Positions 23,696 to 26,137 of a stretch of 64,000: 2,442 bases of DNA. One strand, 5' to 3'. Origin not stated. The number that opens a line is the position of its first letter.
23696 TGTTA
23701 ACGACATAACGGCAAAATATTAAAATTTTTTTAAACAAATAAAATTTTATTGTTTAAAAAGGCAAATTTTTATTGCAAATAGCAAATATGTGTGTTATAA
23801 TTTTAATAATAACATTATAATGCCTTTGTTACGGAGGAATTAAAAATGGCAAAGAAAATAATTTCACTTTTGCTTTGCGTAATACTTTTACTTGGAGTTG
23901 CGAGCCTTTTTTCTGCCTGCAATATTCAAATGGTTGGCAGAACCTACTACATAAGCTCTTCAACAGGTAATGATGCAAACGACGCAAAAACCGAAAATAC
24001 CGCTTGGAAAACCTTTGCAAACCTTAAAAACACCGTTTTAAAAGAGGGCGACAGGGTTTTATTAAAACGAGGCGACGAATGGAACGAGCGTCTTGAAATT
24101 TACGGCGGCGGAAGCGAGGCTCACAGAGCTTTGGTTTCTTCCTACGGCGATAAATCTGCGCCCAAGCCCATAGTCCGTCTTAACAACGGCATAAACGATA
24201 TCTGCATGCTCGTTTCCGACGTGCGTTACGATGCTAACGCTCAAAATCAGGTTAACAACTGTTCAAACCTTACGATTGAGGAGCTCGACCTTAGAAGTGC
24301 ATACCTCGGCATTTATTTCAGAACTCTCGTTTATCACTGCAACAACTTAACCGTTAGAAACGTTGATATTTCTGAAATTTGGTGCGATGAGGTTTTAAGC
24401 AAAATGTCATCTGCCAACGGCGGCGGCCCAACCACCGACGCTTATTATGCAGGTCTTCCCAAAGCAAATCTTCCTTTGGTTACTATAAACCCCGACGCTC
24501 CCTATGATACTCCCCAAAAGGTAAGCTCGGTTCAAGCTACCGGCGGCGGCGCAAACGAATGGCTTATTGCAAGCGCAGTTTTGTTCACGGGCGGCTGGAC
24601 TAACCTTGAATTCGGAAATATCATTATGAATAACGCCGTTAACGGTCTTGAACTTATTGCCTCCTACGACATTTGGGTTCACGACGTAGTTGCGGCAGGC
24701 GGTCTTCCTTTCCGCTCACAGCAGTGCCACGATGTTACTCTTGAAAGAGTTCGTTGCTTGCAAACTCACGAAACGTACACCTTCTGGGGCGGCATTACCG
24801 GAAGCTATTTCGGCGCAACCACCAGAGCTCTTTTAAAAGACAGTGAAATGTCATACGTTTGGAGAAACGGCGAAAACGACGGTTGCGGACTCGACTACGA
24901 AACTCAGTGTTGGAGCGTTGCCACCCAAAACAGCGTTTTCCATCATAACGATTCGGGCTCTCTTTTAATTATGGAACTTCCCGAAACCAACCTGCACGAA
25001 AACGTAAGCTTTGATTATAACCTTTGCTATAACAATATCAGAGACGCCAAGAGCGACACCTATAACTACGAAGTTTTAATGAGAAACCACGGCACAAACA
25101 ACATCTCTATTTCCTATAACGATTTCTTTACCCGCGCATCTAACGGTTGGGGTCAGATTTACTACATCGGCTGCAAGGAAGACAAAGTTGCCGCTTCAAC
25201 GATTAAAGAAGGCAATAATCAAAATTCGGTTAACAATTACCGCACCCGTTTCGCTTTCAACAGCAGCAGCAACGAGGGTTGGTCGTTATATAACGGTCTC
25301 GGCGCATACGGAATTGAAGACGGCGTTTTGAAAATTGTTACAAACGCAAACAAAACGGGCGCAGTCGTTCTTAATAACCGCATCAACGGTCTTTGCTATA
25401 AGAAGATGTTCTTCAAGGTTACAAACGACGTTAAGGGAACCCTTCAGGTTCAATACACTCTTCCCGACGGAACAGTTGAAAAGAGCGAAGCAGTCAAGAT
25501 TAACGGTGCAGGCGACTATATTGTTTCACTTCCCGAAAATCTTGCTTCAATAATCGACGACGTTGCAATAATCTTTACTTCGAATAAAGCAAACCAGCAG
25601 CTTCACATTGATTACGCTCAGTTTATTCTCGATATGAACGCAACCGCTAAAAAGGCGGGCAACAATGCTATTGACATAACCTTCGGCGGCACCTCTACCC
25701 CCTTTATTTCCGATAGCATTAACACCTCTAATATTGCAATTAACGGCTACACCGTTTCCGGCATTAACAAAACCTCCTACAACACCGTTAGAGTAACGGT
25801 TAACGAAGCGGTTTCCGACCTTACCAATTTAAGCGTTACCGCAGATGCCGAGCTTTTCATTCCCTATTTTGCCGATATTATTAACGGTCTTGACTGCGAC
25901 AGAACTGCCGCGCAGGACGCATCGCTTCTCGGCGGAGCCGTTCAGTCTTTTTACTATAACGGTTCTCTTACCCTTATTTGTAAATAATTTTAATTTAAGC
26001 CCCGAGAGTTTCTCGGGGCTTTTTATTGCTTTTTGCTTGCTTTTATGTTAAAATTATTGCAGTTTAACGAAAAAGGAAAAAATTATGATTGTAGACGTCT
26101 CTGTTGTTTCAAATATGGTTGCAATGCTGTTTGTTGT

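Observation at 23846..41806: Candidate undescribed system: six diversified beta-helix-like lipoprotein paralogues around an AEC permease / glycyl-radical eliminase / activase core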

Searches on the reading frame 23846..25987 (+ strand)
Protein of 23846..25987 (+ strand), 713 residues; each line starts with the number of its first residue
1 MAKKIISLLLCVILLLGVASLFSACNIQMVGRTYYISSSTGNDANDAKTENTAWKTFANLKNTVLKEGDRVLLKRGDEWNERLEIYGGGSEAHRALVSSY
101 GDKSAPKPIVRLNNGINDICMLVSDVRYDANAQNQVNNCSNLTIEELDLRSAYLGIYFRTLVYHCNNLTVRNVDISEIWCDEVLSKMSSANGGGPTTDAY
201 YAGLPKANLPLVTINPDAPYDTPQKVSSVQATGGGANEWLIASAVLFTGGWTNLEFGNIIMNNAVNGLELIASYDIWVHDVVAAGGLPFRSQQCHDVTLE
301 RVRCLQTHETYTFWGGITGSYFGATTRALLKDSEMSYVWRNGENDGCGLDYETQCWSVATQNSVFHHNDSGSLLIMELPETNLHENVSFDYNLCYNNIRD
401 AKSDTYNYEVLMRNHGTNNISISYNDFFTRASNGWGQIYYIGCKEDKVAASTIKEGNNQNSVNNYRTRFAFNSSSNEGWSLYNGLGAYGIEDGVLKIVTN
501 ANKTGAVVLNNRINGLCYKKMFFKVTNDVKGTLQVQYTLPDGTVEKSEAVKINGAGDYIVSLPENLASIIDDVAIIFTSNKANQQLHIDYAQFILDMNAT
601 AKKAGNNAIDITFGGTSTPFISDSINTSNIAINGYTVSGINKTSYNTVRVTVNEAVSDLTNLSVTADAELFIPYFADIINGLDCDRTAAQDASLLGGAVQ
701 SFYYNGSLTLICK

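Call 4: search_protein_families(library=pfam, proteins=[window:23846-25987:+], max_evalue=0.1)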
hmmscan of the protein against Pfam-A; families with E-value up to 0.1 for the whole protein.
window:23846-25987:+ (713 aa): 2 families
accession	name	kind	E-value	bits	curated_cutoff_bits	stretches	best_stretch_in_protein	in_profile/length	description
PF22820.2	TcaA_3rd_4th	-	0.0083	16.5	27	1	521-556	32-65/73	TcaA protein 3rd/4th domain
PF12952.12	DUF3841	-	0.029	14.5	27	1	351-428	59-139/178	Domain of unknown function (DUF3841)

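Call 5: search_protein_families(library=ncbifam, proteins=[window:23846-25987:+], max_evalue=0.1)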
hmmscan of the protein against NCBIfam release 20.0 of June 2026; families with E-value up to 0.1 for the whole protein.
window:23846-25987:+ (713 aa): 1 family
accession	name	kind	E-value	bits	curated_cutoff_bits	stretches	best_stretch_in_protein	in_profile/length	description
NF047897.1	LctobiosidLnbX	equivalog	1.7e-11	42.8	2500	1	28-118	40-133/1498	lacto-N-biosidase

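Call 7: search_solved_structures(query=window:23846-25987:+, max_evalue=1, show_alignments=2)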
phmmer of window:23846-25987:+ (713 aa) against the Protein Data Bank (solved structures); distinct sequences matched with E-value up to 1: 2.
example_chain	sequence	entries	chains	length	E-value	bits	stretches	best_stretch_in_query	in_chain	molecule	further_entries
7v6m_A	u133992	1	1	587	1.6e-11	46.3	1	31-109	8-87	Fibronectin type III domain-containing protein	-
6kqs_A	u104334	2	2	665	7e-06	27.7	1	25-114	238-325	lacto-N-biosidase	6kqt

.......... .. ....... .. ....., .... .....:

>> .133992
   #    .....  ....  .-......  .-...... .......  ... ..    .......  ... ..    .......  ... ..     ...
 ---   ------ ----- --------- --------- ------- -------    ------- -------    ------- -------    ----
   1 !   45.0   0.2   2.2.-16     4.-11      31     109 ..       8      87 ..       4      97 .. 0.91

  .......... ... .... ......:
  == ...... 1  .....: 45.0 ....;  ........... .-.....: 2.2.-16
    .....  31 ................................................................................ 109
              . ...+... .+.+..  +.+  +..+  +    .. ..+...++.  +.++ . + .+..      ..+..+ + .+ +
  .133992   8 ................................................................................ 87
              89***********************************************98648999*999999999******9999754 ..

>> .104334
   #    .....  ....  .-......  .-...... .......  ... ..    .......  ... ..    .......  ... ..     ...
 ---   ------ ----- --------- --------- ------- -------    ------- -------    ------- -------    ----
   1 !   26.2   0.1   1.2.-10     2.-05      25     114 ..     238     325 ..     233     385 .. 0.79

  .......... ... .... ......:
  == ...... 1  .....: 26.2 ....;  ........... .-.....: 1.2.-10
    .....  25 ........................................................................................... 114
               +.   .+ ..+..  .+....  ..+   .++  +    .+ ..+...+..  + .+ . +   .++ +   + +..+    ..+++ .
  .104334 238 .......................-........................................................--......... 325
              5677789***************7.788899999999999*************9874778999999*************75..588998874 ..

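Call 9: find_homologous_proteins(query=window:23846-25987:+)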
Query window:23846-25987:+ (713 aa): 24 proteins with E <= 0.001 among 8000 candidates.
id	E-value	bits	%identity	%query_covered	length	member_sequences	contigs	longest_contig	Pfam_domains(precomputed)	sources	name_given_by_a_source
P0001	0.0e+0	1624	100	100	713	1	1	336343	-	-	-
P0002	4.2e-294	995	63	100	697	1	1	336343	-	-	-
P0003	5.0e-285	965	61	100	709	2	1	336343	-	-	-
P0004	1.4e-272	924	59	100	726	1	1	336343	-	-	-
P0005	5.7e-270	916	58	100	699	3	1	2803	-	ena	-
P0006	7.7e-173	594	43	96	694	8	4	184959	-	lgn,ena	-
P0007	2.5e-172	593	43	96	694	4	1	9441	-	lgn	-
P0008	2.5e-170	586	42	96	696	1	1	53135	PF13229.13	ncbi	-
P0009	8.2e-166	571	43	95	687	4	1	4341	-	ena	-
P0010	1.2e-51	194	29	66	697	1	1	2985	PF13229.13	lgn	-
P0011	2.4e-48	183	30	62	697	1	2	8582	-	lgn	-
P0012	3.7e-46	176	25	96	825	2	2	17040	-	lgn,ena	-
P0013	1.4e-38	151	35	35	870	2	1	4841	PF07523.19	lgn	-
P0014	1.4e-38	151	26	96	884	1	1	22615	PF07523.19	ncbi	-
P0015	8.5e-33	132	27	66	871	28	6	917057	PF07523.19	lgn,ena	-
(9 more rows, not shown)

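Call 10: find_encoding_contigs(protein=P0006, flank=10000, max_places=4)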
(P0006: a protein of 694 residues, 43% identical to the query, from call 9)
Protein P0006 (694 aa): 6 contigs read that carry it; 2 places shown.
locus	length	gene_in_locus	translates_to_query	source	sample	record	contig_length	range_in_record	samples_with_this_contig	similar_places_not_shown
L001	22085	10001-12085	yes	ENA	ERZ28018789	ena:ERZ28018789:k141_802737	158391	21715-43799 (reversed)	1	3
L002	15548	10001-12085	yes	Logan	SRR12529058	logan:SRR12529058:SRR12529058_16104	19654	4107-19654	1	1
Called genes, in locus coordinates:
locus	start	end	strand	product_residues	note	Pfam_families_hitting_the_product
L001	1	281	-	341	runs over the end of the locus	-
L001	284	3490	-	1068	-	PF00932:LTD, PF26342:TP_1001_2nd (weak), PF00932:LTD, PF13287:Fn3_assoc, PF13290:CHB_HEX_C_1, PF08757:CotH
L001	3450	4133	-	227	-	PF16316:DUF4956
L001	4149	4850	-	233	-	PF09359:VTC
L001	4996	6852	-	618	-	-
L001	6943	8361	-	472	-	PF04734:Ceramidase_alk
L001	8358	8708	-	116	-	-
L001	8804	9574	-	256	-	PF00072:Response_reg, PF08769:Spo0A_C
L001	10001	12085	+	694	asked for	-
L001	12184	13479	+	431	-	PF02056:Glyco_hydro_4, PF11975:Glyco_hydro_4C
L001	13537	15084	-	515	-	PF03553:Na_H_antiporter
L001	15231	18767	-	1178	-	PF01855:POR_N, PF17147:PFOR_II, PF01558:POR, PF10371:EKR, PF12837:Fer4_6 (weak), PF12838:Fer4_7, PF13183:Fer4_8 (weak), PF02775:TPP_enzyme_C, +3 more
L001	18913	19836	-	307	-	-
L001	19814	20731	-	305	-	PF04204:HTS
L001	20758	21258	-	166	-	-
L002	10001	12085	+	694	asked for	-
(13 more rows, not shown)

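Call 11: find_encoding_contigs(protein=P0008, flank=10000, max_places=3)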
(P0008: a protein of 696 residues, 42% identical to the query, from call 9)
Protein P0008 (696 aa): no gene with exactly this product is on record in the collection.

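Call 19: search_solved_structures(query=A1, max_evalue=1, show_alignments=3)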
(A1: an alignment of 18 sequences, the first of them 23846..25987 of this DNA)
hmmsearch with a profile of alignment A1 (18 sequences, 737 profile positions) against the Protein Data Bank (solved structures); distinct sequences matched with E-value up to 1: 5.
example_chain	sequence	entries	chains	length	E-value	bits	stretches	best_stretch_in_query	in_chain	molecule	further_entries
7v6m_A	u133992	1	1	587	1.9e-26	95.8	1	29-113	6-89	Fibronectin type III domain-containing protein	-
7v6i_A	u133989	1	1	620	1.8e-22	82.6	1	23-113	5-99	Lacto-N-biosidase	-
6kqs_A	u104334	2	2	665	2.5e-22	82.1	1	25-159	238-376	lacto-N-biosidase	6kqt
5gqc_A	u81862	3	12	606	2.5e-18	68.9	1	25-158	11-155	Lacto-N-biosidase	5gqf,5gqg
24mr_A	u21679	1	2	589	3.8e-17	65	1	31-116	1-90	Lacto-N-biosidase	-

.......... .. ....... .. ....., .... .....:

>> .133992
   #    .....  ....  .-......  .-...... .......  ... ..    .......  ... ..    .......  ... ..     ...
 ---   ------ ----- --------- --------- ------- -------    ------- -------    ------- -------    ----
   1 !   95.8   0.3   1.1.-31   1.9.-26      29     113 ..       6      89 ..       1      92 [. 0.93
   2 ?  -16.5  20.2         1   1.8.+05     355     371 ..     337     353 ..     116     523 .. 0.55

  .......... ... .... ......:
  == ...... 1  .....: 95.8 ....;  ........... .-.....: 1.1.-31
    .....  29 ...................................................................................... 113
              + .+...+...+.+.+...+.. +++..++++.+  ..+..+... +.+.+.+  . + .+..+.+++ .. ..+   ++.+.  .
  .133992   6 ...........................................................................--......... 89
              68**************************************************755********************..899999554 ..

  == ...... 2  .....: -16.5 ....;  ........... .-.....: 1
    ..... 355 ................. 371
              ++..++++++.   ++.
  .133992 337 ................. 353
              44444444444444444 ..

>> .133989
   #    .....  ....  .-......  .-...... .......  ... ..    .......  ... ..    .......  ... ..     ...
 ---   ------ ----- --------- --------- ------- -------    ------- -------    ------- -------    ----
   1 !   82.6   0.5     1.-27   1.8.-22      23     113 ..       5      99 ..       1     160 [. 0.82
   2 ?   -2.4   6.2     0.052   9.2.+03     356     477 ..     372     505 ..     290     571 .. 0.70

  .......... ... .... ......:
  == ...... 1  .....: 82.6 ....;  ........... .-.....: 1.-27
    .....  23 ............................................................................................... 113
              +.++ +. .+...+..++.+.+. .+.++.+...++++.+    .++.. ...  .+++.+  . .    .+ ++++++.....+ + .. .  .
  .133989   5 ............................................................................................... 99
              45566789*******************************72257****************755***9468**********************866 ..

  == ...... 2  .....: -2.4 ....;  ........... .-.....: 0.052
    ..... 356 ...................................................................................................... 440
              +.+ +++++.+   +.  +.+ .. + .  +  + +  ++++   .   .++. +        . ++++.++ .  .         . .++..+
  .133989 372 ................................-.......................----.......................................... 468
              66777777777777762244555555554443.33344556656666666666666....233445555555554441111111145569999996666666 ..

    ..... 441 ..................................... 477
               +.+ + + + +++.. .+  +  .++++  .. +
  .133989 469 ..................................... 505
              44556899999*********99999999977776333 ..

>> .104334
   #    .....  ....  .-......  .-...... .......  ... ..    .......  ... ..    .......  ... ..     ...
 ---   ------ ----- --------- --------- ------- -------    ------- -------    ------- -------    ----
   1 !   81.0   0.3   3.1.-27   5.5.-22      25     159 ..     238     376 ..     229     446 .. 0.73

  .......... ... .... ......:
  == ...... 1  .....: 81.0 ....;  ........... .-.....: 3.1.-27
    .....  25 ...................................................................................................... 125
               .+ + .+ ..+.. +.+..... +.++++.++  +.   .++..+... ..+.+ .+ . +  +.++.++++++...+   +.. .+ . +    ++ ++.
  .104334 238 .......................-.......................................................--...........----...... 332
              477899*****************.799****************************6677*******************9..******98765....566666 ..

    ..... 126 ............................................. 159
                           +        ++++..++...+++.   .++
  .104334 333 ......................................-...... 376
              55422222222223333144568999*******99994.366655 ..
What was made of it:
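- On CAZy GH136 (paralogues): The N-terminal 90-135 aa are significant by HMM, at E 1.9e-26 to 3.8e-17 (call 19).
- The only PDB sequence relatives are GH136 enzymes: 7v6m E 1.9e-26, plus 7v6i, 6kqs, 5gqc and 24mr (call 19).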

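Call 21: find_related_loci(query=A1, collection=genome_contigs, flank=10000)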
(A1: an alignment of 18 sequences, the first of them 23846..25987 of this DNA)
Query A1 (713 aa) in genome_contigs; peptide patterns used: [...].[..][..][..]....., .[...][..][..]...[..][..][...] (x = any residue, [..] = any of these).
184 stretches matched a pattern; 144 encode a relative of the query (tblastn E <= 1e-3); the best 80 are kept; 78 distinct loci.
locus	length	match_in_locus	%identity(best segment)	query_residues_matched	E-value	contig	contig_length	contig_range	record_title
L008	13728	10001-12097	43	15-713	1e-180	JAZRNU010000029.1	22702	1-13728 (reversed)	MAG: Eubacteriales bacterium isolate T1900045404_YK20190094.MAGScoT_cleanbin_000030 SGB_6988_k141_221956, whole genome s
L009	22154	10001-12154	43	1-713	5e-178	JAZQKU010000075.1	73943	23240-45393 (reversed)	MAG: Eubacteriales bacterium isolate T1900044612_TS20190078.MAGScoT_cleanbin_000029 SGB_816_k141_1138241, whole genome s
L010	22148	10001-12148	43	1-713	5e-172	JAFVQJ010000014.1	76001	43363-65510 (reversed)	MAG: Clostridia bacterium isolate RGIG5299 Sheep_Colon-2__c270951, whole genome shotgun sequence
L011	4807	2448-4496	43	21-705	2e-169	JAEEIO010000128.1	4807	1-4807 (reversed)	MAG: Clostridiales bacterium isolate Tb.RUG.148 k141_8226619_flag=1_multi=26.8238_len=4807, whole genome shotgun sequenc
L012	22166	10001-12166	30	3-709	8e-83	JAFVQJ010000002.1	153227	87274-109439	MAG: Clostridia bacterium isolate RGIG5299 Sheep_Colon-2__c15292, whole genome shotgun sequence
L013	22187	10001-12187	30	3-709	6e-75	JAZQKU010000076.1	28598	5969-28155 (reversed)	MAG: Eubacteriales bacterium isolate T1900044612_TS20190078.MAGScoT_cleanbin_000029 SGB_816_k141_387804, whole genome sh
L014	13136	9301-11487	29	3-709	1e-71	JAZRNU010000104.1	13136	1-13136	MAG: Eubacteriales bacterium isolate T1900045404_YK20190094.MAGScoT_cleanbin_000030 SGB_6988_k141_1909830, whole genome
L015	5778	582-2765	29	1-706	4e-71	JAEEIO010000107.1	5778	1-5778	MAG: Clostridiales bacterium isolate Tb.RUG.148 k141_7159336_flag=0_multi=20.0000_len=5778, whole genome shotgun sequenc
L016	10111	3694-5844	29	3-703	1e-69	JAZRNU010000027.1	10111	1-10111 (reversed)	MAG: Eubacteriales bacterium isolate T1900045404_YK20190094.MAGScoT_cleanbin_000030 SGB_6988_k141_553617, whole genome s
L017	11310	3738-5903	28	3-709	2e-67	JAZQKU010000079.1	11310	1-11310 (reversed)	MAG: Eubacteriales bacterium isolate T1900044612_TS20190078.MAGScoT_cleanbin_000029 SGB_816_k141_393767, whole genome sh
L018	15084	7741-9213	28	1-424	8e-40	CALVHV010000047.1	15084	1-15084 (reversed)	MAG: uncultured Clostridia bacterium isolate BRZ_CN__bin63 genome assembly, contig: BRZ_CN__NODE_5481_length_15084_cov_5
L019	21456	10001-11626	27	3-475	7e-37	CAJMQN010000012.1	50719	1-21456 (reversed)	TPA_asm: uncultured bacterium isolate ERR1600705-bin.41 genome assembly, contig: NODE_929_length_50719_cov_10.428194, wh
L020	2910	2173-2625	46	6-159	9e-33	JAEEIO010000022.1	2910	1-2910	MAG: Clostridiales bacterium isolate Tb.RUG.148 k141_1605745_flag=1_multi=7.0000_len=2910, whole genome shotgun sequence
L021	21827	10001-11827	25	3-559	1e-29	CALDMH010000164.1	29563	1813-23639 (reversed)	MAG TPA_asm: uncultured Clostridia bacterium isolate SRR1747047_bin.85_CONCOCT_v1.1_MAG genome assembly, contig: ERZ8082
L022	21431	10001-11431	25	33-552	2e-26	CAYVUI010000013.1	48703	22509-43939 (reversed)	MAG TPA_asm: uncultured Pirellulales bacterium isolate SRP141376_co4_233 genome assembly, contig: NODE_1281_length_48703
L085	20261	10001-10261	40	29-113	8e-11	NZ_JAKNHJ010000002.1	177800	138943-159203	Varibaculum cambriense strain DFI.7.46 JCNIFHKD_2, whole genome shotgun sequence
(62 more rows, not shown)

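Call 30: predict_structure(alignment_id=A1)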
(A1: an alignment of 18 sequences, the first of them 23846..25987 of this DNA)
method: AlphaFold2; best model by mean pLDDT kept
length: 713 residues; sequences in the alignment: 18
mean_pLDDT: 89.5   pTM: 0.89
mean pLDDT of the five models: 89.5, 89.2, 88.7, 88.5, 88.5
residues with pLDDT >= 90: 501; 70-90: 156; 50-70: 38; < 50: 18
segments of 3 or more residues with pLDDT < 50: 19-28, 432-439
pLDDT, mean of each block of 10 residues (from residue 1): 70 59 48 97 97 97 95 98 97 97 94 97 94 88 98 97 95 97 91 92 95 73 76 92 92 98 94 96 95 96 93 85 96 94 86 94 93 87 90 90 74 76 88 48 59 84 88 84 92 92 96 92 96 95 93 96 86 96 95 93 96 94 95 97 96 95 96 94 83 84 87 90
secondary structure, 60 per line:
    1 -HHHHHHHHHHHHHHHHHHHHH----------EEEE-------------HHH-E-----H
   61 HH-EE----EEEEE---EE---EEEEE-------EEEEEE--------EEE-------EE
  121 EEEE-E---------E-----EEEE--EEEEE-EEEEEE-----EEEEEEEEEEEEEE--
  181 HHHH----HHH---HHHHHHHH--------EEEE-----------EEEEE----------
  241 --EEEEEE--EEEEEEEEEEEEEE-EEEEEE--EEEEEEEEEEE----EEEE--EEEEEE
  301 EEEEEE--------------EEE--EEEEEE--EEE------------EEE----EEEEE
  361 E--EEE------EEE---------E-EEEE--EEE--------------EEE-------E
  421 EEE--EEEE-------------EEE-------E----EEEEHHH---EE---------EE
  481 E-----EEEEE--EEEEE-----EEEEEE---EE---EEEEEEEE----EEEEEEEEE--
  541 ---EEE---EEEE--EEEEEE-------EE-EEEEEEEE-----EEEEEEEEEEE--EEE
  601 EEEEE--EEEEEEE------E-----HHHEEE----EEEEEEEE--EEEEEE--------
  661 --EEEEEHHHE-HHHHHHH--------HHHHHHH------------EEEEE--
elements in order (helices of 4 or more, strands of 3 or more residues): H2-22 E33-36 E70-74 E83-87 E95-100 E109-111 E119-124 E142-145 E148-152 E154-159 E165-178 H181-184 H195-202 E211-214 E226-230 E243-248 E251-264 E266-271 E274-284 E289-292 E295-306 E321-323 E326-331 E334-336 E349-351 E356-361 E364-366 E373-375 E387-390 E393-395 E410-412 E420-423 E426-429 E443-445 E458-461 E479-481 E487-491 E494-498 E504-509 E518-525 E530-538 E544-546 E550-553 E556-561 E572-579 E585-595 E598-605 E608-614 E630-632 E637-644 E647-652 E663-667 H673-679 H688-694 E707-711
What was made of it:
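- On CAZy GH136 (paralogues): AF2 pLDDT 89.5 (call 30).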
